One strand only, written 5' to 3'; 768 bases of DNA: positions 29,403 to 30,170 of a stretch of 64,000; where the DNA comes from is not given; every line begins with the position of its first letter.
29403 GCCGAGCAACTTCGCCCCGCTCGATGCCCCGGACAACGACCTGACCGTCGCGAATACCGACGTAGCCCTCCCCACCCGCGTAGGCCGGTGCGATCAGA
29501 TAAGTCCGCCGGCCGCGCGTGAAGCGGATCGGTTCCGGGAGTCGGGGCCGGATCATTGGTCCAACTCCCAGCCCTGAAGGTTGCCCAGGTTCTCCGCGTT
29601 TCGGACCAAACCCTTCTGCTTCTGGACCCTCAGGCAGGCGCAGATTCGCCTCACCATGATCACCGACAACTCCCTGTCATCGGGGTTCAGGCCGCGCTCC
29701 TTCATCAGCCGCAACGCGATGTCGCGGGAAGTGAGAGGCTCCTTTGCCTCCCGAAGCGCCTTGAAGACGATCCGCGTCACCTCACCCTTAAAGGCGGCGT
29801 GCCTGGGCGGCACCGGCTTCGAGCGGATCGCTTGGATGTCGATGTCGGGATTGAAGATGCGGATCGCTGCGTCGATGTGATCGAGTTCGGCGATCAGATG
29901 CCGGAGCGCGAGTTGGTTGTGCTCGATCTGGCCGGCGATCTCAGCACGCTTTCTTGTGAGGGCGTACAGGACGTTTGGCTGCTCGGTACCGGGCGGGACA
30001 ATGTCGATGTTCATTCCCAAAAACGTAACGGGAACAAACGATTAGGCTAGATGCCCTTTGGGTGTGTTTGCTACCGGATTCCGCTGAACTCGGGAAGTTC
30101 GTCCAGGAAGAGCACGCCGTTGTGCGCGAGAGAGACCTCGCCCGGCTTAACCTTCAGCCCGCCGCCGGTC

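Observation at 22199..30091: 7.9-kb transposon with perfect 27-bp inverted repeats and an 8-bp target duplication splits comM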

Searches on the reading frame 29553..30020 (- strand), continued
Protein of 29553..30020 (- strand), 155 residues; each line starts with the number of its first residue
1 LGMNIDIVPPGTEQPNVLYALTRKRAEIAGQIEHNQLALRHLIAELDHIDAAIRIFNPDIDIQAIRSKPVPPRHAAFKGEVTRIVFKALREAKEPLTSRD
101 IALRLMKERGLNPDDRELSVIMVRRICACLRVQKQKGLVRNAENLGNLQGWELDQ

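Call 84: search_protein_families(library=phrogs, proteins=[L030:382-1533:-, L030:3765-4262:+, L030:4515-5009:+, L030:8152-8772:+, L030:8998-9441:+, L030:15902-16474:-, L030:16557-17267:-, L030:17388-17753:-, L030:19140-19676:-, L030:7292-7657:-], max_evalue=0.001)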
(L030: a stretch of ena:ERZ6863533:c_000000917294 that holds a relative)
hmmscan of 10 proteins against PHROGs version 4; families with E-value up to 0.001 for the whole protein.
L030:382-1533:- (383 aa): 1 family
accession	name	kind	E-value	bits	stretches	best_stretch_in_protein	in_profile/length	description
phrog_10876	-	unknown function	5.3e-39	135.1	2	164-377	135-352/378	-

L030:3765-4262:+ (165 aa): 0 families

L030:4515-5009:+ (164 aa): 0 families

L030:8152-8772:+ (206 aa): 0 families

L030:8998-9441:+ (147 aa): 0 families

L030:15902-16474:- (190 aa): 0 families

L030:16557-17267:- (236 aa): 0 families

L030:17388-17753:- (121 aa): 0 families

L030:19140-19676:- (178 aa): 0 families

L030:7292-7657:- (121 aa): 0 families

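Call 88: search_dna_similar(query=window:29553-30020:-, collection=phages, mode=protein, max_rows=20, max_evalue=0.001)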
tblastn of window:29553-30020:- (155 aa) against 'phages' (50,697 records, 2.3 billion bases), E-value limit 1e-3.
No match.

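Call 91: search_protein_representatives(alignment_id=A1)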
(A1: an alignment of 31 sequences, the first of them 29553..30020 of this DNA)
Query: 31 sequences, 153 profile positions. Proteins with E-value up to 0.001 (for the whole library): 3274; up to 1e-10: 1157; up to 1e-30: 85. The best 150 are listed.
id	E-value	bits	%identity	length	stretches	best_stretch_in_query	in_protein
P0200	1.0e-67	243.0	-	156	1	1-152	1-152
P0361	1.8e-52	193.5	-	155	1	1-153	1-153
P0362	4.9e-49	182.4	-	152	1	1-151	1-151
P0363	9.4e-48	178.2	-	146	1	6-153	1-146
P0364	1.2e-47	177.9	-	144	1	11-150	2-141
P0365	5.4e-47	175.8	-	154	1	10-151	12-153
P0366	7.7e-46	172.0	-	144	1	12-150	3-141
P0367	5.6e-45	169.2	-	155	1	1-151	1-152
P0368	8.5e-45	168.6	-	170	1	1-152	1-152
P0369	8.5e-45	168.6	-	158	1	1-152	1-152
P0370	3.7e-43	163.3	-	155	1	1-152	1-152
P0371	4.1e-43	163.2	-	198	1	9-152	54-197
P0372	8.5e-43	162.1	-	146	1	10-152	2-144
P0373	2.1e-42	160.9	-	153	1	1-152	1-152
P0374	2.6e-42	160.6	-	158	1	4-152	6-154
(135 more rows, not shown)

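Call 97: search_protein_families(library=pfam, proteins=[L014:1-1233:-, L014:1302-1889:-, L014:2059-2568:-, L014:3155-3616:-, L014:3657-3914:-, L014:3966-4553:+, L014:5270-5800:-, L014:11951-13858:+, L016:10748-11614:+], max_evalue=0.05)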
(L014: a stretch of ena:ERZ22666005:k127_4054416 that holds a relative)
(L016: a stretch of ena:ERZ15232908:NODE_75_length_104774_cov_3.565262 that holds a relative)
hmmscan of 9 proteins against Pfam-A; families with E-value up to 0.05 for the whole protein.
L014:1-1233:- (411 aa): 2 families
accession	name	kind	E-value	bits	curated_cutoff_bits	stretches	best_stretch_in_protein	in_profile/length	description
PF13367.11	PrsW-protease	-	7.1e-21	75.1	23.5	1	242-399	34-194/196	PrsW family intramembrane metalloprotease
PF14237.11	GYF_2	-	3.9e-13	49.4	25.8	1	4-48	1-45/50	GYF domain 2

L014:1302-1889:- (195 aa): 0 families

L014:2059-2568:- (169 aa): 0 families

L014:3155-3616:- (153 aa): 0 families

L014:3657-3914:- (85 aa): 0 families

L014:3966-4553:+ (195 aa): 1 family
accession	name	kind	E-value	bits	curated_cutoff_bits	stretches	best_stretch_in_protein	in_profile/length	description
PF13411.12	MerR_1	-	0.00038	20.9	21.6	1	13-74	2-65/69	MerR HTH family regulatory protein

L014:5270-5800:- (176 aa): 1 family
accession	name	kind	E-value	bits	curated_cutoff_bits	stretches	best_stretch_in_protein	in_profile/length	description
PF19120.5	DUF5804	-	0.041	14.2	26.5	0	132-163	18-49/108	Family of unknown function (DUF5804)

L014:11951-13858:+ (635 aa): 1 family
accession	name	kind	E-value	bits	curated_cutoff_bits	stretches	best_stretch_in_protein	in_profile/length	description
PF06527.16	TniQ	-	5.9e-07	30.7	27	1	12-138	2-137/142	TniQ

L016:10748-11614:+ (289 aa): 1 family
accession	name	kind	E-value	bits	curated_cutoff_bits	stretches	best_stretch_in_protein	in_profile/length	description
PF13248.11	Zn_ribbon_3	-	8.3e-05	22.4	27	1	14-35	3-24/26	zinc-ribbon domain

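Call 99: find_related_loci(query=A1, collection=viral_contigs, flank=10000)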
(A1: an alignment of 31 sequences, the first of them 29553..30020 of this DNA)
Query A1 (155 aa) in viral_contigs; peptide patterns used: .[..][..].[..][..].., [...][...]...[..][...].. (x = any residue, [..] = any of these).
40 stretches matched a pattern; 3 encode a relative of the query (tblastn E <= 1e-3); 3 distinct loci.
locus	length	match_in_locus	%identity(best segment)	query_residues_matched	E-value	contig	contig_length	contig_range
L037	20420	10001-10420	46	14-153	3e-43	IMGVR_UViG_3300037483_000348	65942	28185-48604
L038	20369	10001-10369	41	17-139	8e-25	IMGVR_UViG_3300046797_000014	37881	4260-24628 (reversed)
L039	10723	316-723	37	16-151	4e-22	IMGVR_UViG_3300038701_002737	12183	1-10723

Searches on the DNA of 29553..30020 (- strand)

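Call 87: search_dna_similar(query=L030:1701-9700:+, collection=phages, mode=distant, max_rows=10)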
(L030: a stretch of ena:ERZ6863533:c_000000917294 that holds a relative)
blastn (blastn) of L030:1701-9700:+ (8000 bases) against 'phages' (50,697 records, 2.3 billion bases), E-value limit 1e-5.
Records with a match: 9; places in all: 27; records where one place covers at least 80% of the query: 0.
Best place of each record, by identity: 80-90% 2; 60-80% 7.
By first word of the organism name: Brevundimonas 7; Caulobacter 2.
By host as written in the record: Brevundimonas pondensis LVF1 6; Caulobacter crescentus 2; Brevundimonas pondensis EIF1 1.
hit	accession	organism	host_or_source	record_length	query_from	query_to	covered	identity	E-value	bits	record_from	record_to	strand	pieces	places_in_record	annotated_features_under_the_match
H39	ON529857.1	Brevundimonas phage vB_BpoS-Kikimora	Brevundimonas pondensis LVF1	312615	270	7797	70%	74.9%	0e+0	3750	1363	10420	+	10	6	hypothetical protein (x23) | 8-oxo-dGTP diphosphatase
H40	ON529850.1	Brevundimonas phage vB_BpoS-Gurke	Brevundimonas pondensis LVF1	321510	270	7797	62%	74.3%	0e+0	3219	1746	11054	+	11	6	hypothetical protein (x26) | 8-oxo-dGTP diphosphatase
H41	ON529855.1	Brevundimonas phage vB_BpoS-Domovoi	Brevundimonas pondensis EIF1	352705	6876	7614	7%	68.8%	3e-30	214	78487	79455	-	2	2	hypothetical protein (x3)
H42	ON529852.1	Brevundimonas phage vB_BpoS-Kabachok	Brevundimonas pondensis LVF1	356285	6876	7614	7%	68.3%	5e-28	207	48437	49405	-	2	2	hypothetical protein (x3)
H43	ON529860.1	Brevundimonas phage vB_BpoS-Papperlapapp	Brevundimonas pondensis LVF1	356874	6876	7614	7%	68.3%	5e-28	207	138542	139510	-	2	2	hypothetical protein (x3)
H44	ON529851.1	Brevundimonas phage vB_BpoS-Marchewka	Brevundimonas pondensis LVF1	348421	7307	7614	4%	70.1%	2e-26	130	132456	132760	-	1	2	hypothetical protein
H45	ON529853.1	Brevundimonas phage vB_BpoS-Bambus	Brevundimonas pondensis LVF1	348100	7307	7614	4%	70.1%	2e-26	130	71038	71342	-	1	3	hypothetical protein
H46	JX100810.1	Caulobacter phage CcrColossus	Caulobacter crescentus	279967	2638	2695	1%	86.4%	6e-8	68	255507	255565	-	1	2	hypothetical protein (x2)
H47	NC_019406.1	Caulobacter phage CcrColossus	Caulobacter crescentus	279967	2638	2695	1%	86.4%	6e-8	68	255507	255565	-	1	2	hypothetical protein (x2)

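Call 90: get_annotated_region(hit=H39, flank=9000)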
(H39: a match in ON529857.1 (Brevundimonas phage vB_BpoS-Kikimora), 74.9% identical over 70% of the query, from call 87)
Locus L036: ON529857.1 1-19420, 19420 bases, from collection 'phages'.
description: Brevundimonas phage vB_BpoS-Kikimora, complete genome.
organism: Brevundimonas phage vB_BpoS-Kikimora (NCBI taxid 2948601)
taxonomy: Viruses; Duplodnaviria; Heunggongvirae; Uroviricota; Caudoviricetes; Dolichocephalovirinae
host: Brevundimonas pondensis LVF1; source: sewage; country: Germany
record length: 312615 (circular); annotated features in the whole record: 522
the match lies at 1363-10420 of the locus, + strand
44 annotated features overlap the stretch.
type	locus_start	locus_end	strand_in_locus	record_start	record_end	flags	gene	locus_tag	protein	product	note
CDS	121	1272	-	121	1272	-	-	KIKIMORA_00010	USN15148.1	hypothetical protein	-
CDS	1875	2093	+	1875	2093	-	-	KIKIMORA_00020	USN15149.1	hypothetical protein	-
CDS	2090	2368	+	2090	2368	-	-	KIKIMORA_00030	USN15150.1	hypothetical protein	-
CDS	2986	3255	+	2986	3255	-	-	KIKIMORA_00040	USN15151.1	hypothetical protein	-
CDS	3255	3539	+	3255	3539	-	-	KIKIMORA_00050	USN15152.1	hypothetical protein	-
CDS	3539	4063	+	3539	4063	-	-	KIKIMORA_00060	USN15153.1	hypothetical protein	-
CDS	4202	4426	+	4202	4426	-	-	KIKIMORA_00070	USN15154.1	hypothetical protein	-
CDS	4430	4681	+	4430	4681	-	-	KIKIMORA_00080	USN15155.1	hypothetical protein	-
CDS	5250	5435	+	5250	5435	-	-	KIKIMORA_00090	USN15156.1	hypothetical protein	-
CDS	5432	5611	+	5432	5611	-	-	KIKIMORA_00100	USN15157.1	hypothetical protein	-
CDS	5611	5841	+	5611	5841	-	-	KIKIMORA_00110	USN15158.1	hypothetical protein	-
CDS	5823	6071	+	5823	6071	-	-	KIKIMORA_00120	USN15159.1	hypothetical protein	-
CDS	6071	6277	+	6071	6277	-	-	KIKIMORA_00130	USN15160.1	hypothetical protein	-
CDS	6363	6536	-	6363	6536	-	-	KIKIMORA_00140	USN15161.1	hypothetical protein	-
CDS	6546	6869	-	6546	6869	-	-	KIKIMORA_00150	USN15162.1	hypothetical protein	-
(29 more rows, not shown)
